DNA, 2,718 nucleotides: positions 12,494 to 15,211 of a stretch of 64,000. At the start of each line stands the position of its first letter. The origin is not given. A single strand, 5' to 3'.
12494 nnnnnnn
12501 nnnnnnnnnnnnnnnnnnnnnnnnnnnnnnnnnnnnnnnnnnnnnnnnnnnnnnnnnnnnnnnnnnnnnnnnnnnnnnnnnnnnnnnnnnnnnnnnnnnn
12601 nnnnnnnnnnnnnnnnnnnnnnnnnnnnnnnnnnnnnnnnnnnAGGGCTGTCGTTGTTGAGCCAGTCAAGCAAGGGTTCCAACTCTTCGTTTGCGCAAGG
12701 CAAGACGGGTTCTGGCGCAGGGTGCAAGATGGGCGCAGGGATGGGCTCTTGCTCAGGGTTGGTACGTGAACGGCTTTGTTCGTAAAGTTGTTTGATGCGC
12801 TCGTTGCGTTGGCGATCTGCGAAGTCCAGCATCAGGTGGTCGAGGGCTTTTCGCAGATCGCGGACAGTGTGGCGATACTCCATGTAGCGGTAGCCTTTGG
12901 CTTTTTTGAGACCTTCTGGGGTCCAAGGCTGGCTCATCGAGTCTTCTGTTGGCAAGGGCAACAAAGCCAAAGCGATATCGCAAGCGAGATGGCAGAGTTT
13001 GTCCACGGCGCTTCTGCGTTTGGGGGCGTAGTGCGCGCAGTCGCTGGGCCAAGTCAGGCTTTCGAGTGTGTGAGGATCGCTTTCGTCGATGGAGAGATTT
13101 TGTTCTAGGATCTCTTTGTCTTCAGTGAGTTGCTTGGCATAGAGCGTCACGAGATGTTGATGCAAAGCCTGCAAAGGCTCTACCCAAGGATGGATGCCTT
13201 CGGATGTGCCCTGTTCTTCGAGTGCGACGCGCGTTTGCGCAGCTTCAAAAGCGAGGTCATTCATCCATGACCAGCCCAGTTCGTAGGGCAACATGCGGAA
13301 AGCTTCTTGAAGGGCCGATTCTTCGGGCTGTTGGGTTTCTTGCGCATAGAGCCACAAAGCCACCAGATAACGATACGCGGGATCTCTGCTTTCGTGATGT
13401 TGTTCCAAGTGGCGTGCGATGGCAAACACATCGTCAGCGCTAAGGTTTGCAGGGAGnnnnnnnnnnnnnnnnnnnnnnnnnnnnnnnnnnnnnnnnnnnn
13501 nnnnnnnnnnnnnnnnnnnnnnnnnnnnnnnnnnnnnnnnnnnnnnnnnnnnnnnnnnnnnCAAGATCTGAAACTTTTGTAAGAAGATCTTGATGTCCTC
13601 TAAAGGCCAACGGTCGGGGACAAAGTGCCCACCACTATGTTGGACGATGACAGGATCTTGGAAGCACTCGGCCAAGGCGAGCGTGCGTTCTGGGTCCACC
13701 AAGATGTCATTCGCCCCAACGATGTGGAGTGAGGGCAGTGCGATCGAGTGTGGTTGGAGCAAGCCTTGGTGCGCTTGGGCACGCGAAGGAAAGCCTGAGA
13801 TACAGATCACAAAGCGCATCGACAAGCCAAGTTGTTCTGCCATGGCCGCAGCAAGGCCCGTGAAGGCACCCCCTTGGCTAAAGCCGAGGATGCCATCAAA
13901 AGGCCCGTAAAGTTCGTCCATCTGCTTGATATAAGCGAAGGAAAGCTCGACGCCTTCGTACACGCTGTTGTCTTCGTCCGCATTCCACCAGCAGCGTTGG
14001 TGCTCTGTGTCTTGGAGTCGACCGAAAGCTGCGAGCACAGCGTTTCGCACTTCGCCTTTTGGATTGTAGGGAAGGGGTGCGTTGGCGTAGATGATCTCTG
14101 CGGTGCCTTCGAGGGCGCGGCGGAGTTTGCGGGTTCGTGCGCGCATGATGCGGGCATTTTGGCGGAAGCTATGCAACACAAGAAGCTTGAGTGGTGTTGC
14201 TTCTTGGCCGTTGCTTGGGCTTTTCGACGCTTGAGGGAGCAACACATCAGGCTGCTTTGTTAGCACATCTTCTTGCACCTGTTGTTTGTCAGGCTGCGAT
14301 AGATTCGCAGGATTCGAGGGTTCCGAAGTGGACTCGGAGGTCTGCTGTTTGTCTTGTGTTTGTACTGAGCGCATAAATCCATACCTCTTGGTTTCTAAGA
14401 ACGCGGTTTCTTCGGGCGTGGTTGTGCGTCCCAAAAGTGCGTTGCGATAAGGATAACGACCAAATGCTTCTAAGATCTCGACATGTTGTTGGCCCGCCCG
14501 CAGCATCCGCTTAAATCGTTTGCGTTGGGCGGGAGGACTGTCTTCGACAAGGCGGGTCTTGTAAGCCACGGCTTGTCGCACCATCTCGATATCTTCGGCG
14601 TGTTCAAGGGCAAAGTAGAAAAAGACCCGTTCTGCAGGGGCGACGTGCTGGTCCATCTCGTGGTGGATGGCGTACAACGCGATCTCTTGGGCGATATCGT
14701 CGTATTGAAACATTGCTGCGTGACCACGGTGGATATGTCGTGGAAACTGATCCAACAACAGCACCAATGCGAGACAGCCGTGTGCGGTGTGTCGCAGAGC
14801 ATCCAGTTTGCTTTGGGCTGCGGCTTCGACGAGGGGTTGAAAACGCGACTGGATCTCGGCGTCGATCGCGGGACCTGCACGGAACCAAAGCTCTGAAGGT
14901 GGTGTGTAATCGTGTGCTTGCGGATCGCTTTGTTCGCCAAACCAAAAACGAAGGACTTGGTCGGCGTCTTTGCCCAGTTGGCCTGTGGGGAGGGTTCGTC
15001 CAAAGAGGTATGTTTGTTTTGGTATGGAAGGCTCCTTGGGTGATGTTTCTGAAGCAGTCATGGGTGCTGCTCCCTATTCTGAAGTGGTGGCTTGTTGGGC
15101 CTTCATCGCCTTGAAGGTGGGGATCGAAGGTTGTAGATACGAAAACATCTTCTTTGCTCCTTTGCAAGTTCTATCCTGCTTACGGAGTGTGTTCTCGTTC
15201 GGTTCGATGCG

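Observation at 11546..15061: Unusual DUF924 / FSH1 serine-hydrolase / RNI-type LRR fusion protein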

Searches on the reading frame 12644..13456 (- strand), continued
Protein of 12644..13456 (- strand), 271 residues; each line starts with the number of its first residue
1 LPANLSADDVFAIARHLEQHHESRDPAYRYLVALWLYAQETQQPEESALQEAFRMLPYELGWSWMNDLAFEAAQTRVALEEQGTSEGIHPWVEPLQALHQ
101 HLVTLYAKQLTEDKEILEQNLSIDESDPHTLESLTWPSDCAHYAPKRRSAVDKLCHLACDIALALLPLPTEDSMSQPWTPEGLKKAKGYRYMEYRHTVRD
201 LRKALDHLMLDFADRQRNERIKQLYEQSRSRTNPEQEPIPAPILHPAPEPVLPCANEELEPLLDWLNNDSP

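Call 64: search_solved_structures(query=A2, max_evalue=1)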
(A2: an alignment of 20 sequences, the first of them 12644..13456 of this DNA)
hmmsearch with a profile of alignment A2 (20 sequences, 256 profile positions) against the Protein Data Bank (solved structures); distinct sequences matched with E-value up to 1: 4.
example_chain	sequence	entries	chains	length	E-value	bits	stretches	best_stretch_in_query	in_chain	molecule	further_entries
3bgh_A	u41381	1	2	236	0.49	13.4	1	162-208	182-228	Putative neuraminyllactose-binding hemagglutinin homolog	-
1usd_A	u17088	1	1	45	0.8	12.7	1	64-92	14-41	VASODILATOR-STIMULATED PHOSPHOPROTEIN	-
5xgc_A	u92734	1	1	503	0.91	12.5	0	31-96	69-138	Rap1 GTPase-GDP dissociation stimulator 1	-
5zhx_A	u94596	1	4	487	0.98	12.4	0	31-96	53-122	Rap1 GTPase-GDP dissociation stimulator 1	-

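Call 66: fold_search(model_id=the predicted structure, library=viral)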
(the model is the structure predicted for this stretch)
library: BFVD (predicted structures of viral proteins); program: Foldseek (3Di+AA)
matches with E <= 10: 127; with E <= 0.001: 0
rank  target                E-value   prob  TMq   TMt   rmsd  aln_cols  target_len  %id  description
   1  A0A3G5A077            3.2e-03  1.00  0.28  0.14  12.6       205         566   20  Leucine-rich repeat protein [Edafosvirus sp.]
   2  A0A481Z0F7            2.3e-02  1.00  0.42  0.26   6.2       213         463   16  DUF2828 domain-containing protein [Mimivirus LCMiAC01]
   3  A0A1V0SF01            3.0e-02  1.00  0.41  0.24   7.3       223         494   11  Uncharacterized protein [Hokovirus HKV1]
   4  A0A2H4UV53            6.2e-02  1.00  0.45  0.34   5.5       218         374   13  DUF2828 domain-containing protein [Bodo saltans virus]
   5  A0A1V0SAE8            1.0e-01  1.00  0.42  0.28   7.4       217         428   12  Uncharacterized protein [Catovirus CTV1]
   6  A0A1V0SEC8            1.2e-01  0.97  0.29  0.19  16.5       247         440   11  Uncharacterized protein [Indivirus ILV1]
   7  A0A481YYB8            1.8e-01  0.98  0.32  0.19  10.3       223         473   14  DUF2828 family protein [Marseillevirus LCMAC202]
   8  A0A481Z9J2            2.4e-01  0.60  0.23  0.14  12.2       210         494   16  VWFA domain-containing protein [Pithovirus LCPAC304]
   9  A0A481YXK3            4.4e-01  0.38  0.22  0.21  14.1       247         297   11  DUF2828 domain-containing protein [Marseillevirus LCMAC201]
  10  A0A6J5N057            7.3e-01  0.14  0.18  0.07  22.3       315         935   11  LT_GEWL domain containing protein [uncultured Caudovirales phage]
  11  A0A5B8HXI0            1.0e+00  0.60  0.34  0.14  11.1       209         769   13  DUF7788 domain-containing protein [Mimiviridae sp. ChoanoV1]
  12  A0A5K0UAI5            1.3e+00  0.09  0.16  0.10  21.5       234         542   12  Uncharacterized protein [Yasminevirus sp. GU-2018]
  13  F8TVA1                1.4e+00  0.06  0.13  0.08  30.3       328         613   11  (no name in the UniProt tables at hand)
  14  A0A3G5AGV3            1.5e+00  0.06  0.12  0.14  22.6       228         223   14  Uncharacterized protein [Satyrvirus sp.]
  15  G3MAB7                1.7e+00  0.06  0.13  0.15  24.0       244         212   12  Gp376 [Bacillus phage G]
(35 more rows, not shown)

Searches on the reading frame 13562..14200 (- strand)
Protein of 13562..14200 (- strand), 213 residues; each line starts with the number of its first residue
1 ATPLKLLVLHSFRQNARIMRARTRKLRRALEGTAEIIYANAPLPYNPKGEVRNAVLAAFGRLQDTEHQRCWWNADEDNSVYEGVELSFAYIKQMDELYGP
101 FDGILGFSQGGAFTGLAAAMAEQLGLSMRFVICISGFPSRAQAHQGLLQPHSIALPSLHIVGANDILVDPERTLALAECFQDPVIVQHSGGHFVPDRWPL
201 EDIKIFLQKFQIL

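Call 76: search_solved_structures(query=window:13562-14200:-, max_evalue=0.001, show_alignments=1)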
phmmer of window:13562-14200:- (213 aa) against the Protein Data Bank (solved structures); distinct sequences matched with E-value up to 0.001: 1.
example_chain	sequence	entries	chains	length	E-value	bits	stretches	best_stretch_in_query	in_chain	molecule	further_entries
1ycd_A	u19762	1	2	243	2.9e-07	33.4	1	5-137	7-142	Hypothetical 27.3 kDa protein in AAP1-SMF2 intergenic region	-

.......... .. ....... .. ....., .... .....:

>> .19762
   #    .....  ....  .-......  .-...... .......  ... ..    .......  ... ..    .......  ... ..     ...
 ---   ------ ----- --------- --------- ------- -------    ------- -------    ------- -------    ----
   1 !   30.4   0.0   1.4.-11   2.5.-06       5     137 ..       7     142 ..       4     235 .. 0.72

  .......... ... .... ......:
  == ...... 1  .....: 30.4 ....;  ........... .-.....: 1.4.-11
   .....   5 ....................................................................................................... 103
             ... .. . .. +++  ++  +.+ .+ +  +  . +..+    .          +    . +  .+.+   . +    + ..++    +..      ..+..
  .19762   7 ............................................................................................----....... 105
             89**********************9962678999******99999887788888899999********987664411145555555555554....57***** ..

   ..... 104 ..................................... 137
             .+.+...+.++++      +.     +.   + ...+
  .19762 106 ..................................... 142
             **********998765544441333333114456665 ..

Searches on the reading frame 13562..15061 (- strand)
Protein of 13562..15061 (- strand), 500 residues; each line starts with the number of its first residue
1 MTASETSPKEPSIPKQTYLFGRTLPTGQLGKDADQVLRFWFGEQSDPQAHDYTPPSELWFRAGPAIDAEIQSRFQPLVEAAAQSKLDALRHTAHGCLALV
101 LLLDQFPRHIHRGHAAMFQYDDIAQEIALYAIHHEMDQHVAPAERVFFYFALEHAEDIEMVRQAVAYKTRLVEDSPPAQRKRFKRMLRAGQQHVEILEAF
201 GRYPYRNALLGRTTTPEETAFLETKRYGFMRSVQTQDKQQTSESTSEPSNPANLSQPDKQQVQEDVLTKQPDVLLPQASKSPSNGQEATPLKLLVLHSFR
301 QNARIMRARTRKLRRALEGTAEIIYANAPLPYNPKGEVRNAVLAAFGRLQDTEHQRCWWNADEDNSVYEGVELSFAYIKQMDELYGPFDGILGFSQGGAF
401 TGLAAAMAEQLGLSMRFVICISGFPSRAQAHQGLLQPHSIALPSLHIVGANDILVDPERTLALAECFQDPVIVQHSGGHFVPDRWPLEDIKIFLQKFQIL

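Call 55: find_homologous_proteins(query=window:13562-15061:-, max_evalue=1e-10)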
Query window:13562-15061:- (500 aa): 14 proteins with E <= 1e-10 among 8000 candidates.
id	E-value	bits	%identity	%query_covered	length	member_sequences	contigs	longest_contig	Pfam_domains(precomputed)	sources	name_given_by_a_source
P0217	1.6e-92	329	44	70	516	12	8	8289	PF03959.20,PF06041.18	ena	-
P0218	1.6e-79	286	39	84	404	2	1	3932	PF03959.20,PF06041.18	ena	-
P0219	1.1e-76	277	35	88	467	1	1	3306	PF03959.20,PF06041.18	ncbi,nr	ncbi:MAG TPA: DUF924 family protein, partial [Candidatus Babeliales bacterium]|nr:DUF924 family prot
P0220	1.5e-67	247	51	40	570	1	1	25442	PF03959.20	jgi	jgi:hypothetical protein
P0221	3.8e-65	239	36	78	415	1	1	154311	PF03959.20,PF06041.18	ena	-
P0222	5.2e-65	238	36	72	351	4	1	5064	PF03959.20,PF06041.18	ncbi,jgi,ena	jgi:uncharacterized protein (DUF924 family)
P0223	6.2e-64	235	37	73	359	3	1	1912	PF03959.20,PF06041.18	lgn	-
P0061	1.4e-60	224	41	61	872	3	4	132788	PF13516.13,PF03959.20,PF06041.18,PF27087.1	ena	-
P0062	3.0e-55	206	52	41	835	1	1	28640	PF13516.13,PF03959.20,PF27087.1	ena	-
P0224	1.9e-53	200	33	74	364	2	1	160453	PF03959.20,PF06041.18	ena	-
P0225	6.4e-21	93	33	42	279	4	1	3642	PF03959.20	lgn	-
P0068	1.4e-20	92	32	41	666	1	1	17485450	PF03959.20,PF01866.23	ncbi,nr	ncbi:hypothetical protein DBR06_SOUSAS2010088 [Sousa chinensis]|nr:hypothetical protein DBR06_SOUSAS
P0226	9.6e-19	86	34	46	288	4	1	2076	PF06041.18,PF14542.13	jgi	-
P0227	2.2e-13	68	25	40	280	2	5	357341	PF03959.20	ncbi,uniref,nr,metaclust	ncbi:hypothetical protein AUEXF2481DRAFT_8148 [Aureobasidium subglaciale EXF-2481]|uniref:Serine hyd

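Call 57: find_encoding_contigs(protein=P0221, flank=7000, max_places=1)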
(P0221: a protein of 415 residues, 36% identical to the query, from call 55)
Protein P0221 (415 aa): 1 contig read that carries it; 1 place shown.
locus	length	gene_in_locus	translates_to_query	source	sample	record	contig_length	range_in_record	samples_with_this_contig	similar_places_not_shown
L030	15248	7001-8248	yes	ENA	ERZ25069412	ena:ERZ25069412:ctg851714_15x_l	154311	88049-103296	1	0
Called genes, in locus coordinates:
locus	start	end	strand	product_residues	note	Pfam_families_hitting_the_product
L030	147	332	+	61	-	-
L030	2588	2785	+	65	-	-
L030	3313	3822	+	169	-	-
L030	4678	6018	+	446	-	-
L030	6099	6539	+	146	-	-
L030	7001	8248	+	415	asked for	PF06041:DUF924, PF03959:FSH1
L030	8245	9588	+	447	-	PF03959:FSH1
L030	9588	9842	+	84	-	-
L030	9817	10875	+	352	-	PF13516:LRR_6 (faint), PF27087:LRR_TMOD-LMOD (weak)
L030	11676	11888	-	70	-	-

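Call 58: find_encoding_contigs(protein=P0224, flank=7000, max_places=1)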
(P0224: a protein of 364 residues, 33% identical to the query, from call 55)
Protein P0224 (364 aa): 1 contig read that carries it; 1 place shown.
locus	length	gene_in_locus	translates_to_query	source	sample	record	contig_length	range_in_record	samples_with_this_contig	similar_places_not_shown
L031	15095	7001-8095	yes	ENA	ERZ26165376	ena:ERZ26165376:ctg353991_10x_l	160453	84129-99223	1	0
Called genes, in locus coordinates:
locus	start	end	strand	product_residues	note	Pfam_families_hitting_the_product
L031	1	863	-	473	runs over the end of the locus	PF01979:Amidohydro_1, PF07969:Amidohydro_3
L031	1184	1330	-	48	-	-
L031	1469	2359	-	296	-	PF27522:YDMC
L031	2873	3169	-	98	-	-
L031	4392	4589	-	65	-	-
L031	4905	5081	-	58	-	-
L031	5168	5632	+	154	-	-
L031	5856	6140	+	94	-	-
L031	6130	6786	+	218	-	-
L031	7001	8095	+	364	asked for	PF06041:DUF924, PF03959:FSH1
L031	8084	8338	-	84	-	-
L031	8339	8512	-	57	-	-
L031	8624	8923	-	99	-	-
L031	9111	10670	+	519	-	PF13516:LRR_6 (faint), PF27087:LRR_TMOD-LMOD (weak)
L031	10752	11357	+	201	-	-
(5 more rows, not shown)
